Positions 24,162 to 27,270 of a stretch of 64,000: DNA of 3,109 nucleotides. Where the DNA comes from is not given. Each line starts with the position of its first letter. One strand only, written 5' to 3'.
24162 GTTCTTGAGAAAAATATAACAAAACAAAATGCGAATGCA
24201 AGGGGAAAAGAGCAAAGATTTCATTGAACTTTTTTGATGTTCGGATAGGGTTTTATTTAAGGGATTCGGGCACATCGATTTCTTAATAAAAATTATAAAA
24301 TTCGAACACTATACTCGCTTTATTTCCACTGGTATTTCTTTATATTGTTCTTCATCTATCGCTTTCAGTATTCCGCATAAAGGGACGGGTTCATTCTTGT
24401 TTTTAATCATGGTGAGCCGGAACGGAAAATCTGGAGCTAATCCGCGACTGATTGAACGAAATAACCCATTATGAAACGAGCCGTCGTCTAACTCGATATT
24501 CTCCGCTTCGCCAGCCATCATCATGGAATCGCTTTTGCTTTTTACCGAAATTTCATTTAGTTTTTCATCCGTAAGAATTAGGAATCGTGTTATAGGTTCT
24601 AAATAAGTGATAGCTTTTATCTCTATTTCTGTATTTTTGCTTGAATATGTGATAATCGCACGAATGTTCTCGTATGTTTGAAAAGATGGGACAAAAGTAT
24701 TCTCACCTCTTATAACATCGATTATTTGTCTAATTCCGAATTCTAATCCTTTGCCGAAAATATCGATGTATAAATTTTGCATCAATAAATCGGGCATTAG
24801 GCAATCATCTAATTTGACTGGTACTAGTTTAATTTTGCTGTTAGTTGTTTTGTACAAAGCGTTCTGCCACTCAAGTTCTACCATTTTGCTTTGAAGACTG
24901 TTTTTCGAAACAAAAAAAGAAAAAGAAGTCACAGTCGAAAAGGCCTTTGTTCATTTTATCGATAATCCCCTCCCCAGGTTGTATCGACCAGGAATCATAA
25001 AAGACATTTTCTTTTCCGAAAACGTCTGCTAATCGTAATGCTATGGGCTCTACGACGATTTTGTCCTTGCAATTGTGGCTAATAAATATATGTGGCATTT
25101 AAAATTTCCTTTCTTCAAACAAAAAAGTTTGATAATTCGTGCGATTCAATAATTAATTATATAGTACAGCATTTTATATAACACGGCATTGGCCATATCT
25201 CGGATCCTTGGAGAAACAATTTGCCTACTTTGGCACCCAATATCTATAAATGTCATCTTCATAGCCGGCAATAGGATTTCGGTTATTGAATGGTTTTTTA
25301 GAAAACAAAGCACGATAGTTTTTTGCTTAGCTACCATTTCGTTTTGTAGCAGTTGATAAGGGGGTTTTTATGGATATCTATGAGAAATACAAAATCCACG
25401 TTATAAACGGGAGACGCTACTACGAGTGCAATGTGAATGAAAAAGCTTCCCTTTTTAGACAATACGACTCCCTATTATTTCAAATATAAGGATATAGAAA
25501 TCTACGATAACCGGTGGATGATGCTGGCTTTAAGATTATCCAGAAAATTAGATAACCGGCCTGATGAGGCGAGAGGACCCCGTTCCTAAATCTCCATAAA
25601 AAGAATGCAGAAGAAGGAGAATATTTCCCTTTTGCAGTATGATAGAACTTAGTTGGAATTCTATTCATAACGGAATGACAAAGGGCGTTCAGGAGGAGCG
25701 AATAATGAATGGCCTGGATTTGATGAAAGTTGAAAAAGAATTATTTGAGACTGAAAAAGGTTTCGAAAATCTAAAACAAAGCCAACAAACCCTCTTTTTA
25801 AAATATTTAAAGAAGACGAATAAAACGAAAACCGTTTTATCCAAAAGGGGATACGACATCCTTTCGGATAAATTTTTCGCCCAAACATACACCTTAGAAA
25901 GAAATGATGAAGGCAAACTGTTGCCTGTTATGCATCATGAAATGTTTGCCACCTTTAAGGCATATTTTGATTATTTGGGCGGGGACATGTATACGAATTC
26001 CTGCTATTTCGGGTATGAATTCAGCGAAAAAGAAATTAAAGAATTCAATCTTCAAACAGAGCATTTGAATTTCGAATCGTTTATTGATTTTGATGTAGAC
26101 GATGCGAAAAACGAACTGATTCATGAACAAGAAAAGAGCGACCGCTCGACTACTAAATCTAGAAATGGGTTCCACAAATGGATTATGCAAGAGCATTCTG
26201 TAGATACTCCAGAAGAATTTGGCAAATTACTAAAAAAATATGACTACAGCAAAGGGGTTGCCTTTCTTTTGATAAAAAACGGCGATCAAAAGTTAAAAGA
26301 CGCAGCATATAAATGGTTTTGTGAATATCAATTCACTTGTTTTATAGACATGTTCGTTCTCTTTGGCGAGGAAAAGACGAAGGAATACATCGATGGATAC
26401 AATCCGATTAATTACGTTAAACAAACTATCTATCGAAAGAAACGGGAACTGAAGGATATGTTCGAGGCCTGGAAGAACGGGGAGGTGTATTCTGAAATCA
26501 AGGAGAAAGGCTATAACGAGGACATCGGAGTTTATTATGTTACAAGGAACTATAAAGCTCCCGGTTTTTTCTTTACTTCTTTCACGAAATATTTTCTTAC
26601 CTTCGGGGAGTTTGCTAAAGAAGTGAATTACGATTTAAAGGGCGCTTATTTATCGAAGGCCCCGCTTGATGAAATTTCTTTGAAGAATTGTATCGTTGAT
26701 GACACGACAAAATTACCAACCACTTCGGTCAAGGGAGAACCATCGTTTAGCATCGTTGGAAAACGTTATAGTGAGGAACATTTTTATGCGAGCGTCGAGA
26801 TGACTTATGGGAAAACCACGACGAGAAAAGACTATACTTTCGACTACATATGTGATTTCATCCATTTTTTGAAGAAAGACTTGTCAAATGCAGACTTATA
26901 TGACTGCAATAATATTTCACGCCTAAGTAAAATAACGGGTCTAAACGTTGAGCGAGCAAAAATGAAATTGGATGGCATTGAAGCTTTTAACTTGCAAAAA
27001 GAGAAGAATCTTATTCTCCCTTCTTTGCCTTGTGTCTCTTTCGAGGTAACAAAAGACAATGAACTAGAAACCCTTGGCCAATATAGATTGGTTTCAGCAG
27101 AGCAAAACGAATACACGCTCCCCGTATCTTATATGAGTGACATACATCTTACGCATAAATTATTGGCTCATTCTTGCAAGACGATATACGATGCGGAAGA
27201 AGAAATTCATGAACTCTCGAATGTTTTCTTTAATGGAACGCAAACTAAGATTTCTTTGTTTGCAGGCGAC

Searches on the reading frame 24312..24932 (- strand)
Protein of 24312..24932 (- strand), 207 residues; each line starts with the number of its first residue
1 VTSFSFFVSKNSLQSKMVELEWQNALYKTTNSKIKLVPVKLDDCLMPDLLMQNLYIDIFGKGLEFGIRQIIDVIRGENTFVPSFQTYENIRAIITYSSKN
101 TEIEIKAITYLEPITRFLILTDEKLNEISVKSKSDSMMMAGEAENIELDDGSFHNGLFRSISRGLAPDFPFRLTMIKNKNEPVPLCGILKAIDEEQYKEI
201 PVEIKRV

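Call 5: search_protein_families(library=pfam, proteins=[window:24312-24932:-], max_evalue=0.1)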
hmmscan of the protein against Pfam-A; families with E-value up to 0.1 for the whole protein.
window:24312-24932:- (207 aa): 2 families
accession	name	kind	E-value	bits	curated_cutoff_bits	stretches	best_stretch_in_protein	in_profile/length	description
PF13676.11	TIR_2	-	1.2e-06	29.4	28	1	6-61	56-111/122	TIR domain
PF05832.17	DUF846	-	0.087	13.3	22.6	0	2-34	41-73/139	Eukaryotic protein of unknown function (DUF846)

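Call 6: search_protein_families(library=padloc, proteins=[window:24312-24932:-], max_evalue=0.1)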
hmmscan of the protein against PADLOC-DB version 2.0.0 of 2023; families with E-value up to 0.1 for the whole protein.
window:24312-24932:- (207 aa): 0 families

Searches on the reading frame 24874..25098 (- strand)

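Call 5: search_protein_families(library=pfam, proteins=[window:24874-25098:-], max_evalue=0.1)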
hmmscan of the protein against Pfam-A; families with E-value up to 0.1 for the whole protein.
window:24874-25098:- (75 aa): 1 family
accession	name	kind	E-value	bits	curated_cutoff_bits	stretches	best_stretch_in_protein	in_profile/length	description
PF13676.11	TIR_2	-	1.9e-09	38.5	28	1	4-68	1-63/122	TIR domain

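Call 6: search_protein_families(library=padloc, proteins=[window:24874-25098:-], max_evalue=0.1)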
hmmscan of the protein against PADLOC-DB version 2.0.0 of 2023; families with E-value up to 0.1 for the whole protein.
window:24874-25098:- (75 aa): 5 families
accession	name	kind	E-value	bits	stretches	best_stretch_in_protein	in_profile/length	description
PDLC05062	PDC-S66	-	6.4e-07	27.1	1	4-58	151-204/282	-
PDLC03015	TIR-NLR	-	8.8e-07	26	1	3-65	3-62/824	-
PDLC03825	spbK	-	0.027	11.9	1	2-36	149-184/308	-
PDLC02962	RT-TIR_XII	-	0.032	11.1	1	3-68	347-411/478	single gene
PDLC03060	Specificity_I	-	0.042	10.8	1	12-71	63-123/398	Type I specificity subunit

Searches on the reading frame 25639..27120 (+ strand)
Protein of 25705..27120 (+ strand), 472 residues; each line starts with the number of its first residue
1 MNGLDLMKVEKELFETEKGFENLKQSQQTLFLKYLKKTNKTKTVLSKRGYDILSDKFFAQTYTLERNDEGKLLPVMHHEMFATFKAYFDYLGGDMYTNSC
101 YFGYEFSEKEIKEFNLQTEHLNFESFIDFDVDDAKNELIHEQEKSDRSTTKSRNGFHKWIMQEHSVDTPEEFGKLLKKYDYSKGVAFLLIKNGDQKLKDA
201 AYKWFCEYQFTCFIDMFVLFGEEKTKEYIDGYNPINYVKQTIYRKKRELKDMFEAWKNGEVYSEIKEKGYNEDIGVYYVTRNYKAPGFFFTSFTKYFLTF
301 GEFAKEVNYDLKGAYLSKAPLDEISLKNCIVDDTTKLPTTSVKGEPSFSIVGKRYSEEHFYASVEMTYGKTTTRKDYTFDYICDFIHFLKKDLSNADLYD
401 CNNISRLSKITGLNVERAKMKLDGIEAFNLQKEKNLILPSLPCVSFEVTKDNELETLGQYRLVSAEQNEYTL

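Call 8: search_protein_families(library=pfam, proteins=[window:25639-27100:+], max_evalue=1)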
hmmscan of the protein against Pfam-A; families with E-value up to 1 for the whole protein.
window:25639-27100:+ (487 aa): 0 families

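Call 86: search_solved_structures(query=window:25705-27120:+, max_evalue=10)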
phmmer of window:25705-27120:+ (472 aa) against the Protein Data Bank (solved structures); distinct sequences matched with E-value up to 10: 7.
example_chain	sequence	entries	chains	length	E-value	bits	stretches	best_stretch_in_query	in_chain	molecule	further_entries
7u6l_A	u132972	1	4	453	0.033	16.5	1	216-301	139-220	Amine oxidase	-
7e7h_A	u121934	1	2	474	0.036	16.3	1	216-301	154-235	Amino_oxidase domain-containing protein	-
3umt_A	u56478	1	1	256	0.48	12.6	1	207-289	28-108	scFv heavy chain and light chain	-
8wdt_C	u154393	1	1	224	0.58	12.4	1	202-288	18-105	Antibody Fab fragment heavy chain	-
2yih_A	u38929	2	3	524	0.78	11.9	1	18-114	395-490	CEL44C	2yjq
2ykk_A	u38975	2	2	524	0.78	11.9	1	18-114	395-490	CEL44C | XYLOGLUCANASE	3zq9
5i66_A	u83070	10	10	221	1.4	11.1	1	200-289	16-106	8B6 antibody, heavy chain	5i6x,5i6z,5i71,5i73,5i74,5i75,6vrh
